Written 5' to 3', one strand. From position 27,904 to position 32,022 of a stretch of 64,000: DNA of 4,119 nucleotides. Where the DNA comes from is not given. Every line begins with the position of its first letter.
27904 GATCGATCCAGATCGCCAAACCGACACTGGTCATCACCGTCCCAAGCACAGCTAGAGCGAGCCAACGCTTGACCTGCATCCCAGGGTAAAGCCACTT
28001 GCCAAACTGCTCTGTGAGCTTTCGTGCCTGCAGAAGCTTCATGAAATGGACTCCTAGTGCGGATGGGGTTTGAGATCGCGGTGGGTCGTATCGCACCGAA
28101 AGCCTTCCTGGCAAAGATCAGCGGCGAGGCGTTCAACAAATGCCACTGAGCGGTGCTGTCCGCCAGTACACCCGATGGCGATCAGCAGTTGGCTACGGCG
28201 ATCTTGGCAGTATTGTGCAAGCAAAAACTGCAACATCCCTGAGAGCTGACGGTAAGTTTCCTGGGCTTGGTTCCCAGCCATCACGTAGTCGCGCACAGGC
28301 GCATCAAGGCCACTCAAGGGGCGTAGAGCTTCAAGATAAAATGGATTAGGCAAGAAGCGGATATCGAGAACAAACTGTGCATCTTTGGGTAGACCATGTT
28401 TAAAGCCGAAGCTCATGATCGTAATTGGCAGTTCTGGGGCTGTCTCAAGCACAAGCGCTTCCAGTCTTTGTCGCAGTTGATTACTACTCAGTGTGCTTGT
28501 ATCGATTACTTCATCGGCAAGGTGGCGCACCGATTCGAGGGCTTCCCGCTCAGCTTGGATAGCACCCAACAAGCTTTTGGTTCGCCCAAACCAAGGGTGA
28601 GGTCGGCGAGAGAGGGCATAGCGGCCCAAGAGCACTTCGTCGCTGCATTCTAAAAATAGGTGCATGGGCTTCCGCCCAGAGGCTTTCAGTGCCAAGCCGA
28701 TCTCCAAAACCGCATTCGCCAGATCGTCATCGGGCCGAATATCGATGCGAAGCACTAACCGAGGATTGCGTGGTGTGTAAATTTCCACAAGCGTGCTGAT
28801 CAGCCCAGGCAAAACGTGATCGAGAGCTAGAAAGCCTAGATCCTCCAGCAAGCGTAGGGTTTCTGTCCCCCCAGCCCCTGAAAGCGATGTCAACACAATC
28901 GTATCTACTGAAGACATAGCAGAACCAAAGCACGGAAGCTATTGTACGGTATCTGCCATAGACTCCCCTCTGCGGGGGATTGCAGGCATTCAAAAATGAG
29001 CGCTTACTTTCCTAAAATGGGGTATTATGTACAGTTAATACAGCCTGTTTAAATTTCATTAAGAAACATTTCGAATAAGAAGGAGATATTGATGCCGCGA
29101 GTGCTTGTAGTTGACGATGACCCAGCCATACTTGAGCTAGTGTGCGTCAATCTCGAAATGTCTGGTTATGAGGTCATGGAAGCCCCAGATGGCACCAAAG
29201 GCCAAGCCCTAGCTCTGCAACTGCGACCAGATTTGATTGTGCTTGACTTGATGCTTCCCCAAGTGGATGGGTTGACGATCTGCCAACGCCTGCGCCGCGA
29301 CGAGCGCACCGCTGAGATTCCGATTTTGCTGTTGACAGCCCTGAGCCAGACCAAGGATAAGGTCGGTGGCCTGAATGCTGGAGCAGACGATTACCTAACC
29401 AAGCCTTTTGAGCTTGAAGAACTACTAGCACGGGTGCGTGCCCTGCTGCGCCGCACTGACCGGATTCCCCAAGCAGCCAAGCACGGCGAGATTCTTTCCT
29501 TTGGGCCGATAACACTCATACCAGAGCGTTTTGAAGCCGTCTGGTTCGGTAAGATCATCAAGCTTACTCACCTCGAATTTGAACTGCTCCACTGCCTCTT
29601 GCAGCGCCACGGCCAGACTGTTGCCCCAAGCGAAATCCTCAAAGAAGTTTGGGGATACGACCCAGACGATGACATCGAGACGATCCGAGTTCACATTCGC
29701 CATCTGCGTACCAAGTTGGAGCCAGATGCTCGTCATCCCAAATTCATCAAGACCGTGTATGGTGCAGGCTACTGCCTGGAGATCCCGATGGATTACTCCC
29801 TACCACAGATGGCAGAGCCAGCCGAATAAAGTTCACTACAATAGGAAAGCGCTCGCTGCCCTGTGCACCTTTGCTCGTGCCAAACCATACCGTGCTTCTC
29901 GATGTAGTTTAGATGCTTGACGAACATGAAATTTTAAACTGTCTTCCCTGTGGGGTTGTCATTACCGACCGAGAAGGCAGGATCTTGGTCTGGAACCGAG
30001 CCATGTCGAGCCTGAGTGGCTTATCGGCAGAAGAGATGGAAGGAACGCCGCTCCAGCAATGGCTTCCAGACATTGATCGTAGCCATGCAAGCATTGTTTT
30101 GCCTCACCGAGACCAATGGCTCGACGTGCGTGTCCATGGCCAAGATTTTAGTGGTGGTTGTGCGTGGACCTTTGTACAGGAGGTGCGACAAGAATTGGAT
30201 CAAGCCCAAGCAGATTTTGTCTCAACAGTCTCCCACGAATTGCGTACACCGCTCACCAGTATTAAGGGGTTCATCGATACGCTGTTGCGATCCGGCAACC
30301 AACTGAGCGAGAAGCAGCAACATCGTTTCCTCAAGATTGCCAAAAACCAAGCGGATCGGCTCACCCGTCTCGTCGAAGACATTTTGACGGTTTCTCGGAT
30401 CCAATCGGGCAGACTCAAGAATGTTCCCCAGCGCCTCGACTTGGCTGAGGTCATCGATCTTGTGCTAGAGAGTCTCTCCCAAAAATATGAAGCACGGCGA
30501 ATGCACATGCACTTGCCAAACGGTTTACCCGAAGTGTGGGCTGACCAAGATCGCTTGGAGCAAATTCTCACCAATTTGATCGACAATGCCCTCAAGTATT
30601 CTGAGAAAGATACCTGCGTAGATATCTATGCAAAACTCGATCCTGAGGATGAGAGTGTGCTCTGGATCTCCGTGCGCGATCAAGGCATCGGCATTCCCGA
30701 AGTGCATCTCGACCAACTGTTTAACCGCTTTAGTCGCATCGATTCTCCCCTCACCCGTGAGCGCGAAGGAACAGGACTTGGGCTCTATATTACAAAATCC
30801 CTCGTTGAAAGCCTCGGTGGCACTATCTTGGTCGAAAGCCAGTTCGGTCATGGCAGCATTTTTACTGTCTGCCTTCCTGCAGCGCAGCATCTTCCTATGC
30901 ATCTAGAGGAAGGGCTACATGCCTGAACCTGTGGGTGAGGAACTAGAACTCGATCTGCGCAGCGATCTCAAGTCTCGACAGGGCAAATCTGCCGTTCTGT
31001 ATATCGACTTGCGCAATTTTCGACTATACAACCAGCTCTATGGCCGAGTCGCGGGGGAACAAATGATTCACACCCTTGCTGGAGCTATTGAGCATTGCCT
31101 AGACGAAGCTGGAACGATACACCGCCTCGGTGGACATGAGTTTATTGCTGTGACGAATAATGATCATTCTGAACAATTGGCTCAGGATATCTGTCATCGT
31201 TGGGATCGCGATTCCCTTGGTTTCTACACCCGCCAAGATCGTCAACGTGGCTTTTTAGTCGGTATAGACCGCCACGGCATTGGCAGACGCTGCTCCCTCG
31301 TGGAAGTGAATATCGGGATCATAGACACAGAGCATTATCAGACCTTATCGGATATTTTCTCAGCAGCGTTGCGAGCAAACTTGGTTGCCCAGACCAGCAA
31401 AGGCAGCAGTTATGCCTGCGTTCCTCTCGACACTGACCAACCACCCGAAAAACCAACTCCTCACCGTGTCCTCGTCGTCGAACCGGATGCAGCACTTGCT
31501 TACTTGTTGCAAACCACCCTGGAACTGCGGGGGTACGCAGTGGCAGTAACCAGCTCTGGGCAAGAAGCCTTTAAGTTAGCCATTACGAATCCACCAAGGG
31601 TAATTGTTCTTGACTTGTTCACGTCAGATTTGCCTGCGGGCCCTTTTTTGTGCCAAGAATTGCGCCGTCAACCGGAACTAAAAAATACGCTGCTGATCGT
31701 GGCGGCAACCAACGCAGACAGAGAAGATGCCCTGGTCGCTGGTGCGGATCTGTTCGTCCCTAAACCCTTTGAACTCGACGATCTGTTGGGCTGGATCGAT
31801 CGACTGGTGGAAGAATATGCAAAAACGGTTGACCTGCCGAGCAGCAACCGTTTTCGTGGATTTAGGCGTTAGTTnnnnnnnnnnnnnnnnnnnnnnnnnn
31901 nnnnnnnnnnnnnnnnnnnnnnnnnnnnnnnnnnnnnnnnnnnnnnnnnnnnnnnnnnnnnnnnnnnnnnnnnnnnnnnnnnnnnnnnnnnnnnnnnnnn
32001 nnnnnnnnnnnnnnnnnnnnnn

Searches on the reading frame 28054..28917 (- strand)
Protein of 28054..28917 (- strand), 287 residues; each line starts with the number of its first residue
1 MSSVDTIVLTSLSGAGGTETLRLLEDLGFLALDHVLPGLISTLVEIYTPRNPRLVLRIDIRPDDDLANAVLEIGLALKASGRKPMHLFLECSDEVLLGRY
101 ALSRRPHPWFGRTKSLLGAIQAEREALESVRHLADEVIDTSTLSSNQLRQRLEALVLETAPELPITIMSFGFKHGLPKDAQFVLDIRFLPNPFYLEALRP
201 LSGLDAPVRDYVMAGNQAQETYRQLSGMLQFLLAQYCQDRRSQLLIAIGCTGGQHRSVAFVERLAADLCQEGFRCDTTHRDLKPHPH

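Call 31: search_protein_families(library=pfam, proteins=[window:28054-28917:-], max_evalue=0.001)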
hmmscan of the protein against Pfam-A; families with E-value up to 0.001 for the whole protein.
window:28054-28917:- (287 aa): 2 families
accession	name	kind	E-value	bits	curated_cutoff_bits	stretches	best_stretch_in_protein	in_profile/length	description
PF22740.1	PapZ_C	-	1.4e-44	151.6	27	1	164-283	2-121/121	RapZ C-terminal domain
PF03668.21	RapZ-like_N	-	1.9e-26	93.1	25.4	1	5-154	2-152/158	RapZ-like N-terminal domain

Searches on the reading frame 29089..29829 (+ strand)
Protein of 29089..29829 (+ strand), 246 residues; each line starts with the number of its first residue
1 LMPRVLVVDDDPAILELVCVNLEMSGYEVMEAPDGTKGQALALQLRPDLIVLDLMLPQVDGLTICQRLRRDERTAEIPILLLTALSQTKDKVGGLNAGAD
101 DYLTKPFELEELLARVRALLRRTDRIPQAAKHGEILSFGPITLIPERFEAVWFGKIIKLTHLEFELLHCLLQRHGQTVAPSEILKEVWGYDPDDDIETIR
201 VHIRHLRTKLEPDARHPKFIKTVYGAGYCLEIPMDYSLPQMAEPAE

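Call 31: search_protein_families(library=pfam, proteins=[window:29089-29829:+], max_evalue=0.001)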
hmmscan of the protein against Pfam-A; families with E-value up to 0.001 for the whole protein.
window:29089-29829:+ (246 aa): 2 families
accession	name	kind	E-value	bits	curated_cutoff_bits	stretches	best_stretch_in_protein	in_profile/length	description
PF00072.30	Response_reg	-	3.7e-29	101.6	30.2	1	5-117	1-111/111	Response regulator receiver domain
PF00486.34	Trans_reg_C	-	2.5e-25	88.8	26.2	1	155-230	2-77/77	Transcriptional regulatory protein, C terminal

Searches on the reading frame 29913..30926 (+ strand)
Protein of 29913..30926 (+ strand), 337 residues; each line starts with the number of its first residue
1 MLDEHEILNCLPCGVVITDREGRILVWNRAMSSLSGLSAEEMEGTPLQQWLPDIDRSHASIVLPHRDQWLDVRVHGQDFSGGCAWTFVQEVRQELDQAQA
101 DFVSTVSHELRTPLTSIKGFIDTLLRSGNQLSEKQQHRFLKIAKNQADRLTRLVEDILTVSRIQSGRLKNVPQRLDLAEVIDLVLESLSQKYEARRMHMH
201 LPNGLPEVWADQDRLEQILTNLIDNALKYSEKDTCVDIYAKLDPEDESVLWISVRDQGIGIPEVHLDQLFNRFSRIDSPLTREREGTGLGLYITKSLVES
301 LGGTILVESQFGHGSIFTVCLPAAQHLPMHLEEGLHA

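Call 31: search_protein_families(library=pfam, proteins=[window:29913-30926:+], max_evalue=0.001)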
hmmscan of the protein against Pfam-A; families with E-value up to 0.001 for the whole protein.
window:29913-30926:+ (337 aa): 7 families
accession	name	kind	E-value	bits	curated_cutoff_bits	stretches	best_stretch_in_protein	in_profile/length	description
PF02518.31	HATPase_c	-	8.5e-29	100.7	26.4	1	211-324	2-110/111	Histidine kinase-, DNA gyrase B-, and HSP90-like ATPase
PF00512.31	HisKA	-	6e-21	74.7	26.9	1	99-166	2-66/66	His Kinase A (phospho-acceptor) domain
PF00989.32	PAS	-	3.7e-09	37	22.6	1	6-57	5-56/113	PAS fold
PF08448.16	PAS_4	-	4.4e-07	30.6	23.1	1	10-57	3-50/110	PAS fold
PF13188.13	PAS_8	-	2.4e-06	27.7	21.8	1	7-59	6-55/65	PAS domain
PF13426.13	PAS_9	-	0.00011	22.8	27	1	12-53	1-43/103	PAS domain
PF12860.13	PAS_7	-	0.00022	21.8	27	1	8-51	1-45/115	PAS fold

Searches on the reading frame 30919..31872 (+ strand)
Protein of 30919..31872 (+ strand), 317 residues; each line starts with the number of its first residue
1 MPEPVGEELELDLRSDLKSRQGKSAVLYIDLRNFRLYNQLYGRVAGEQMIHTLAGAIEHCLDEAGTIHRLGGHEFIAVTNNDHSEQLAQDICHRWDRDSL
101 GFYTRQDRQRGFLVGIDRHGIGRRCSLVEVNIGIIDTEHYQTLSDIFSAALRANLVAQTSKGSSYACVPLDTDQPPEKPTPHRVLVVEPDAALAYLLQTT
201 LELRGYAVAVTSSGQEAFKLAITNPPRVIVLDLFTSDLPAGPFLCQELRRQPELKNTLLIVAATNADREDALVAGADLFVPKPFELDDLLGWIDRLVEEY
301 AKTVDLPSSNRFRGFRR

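Call 31: search_protein_families(library=pfam, proteins=[window:30919-31872:+], max_evalue=0.001)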
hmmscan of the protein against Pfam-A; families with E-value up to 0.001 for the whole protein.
window:30919-31872:+ (317 aa): 2 families
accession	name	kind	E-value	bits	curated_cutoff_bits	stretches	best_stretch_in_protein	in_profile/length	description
PF00990.26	GGDEF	-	9.9e-14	51.9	23.8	1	8-93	18-104/161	Diguanylate cyclase, GGDEF domain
PF00072.30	Response_reg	-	1.3e-13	51.6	30.2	1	184-290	1-107/111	Response regulator receiver domain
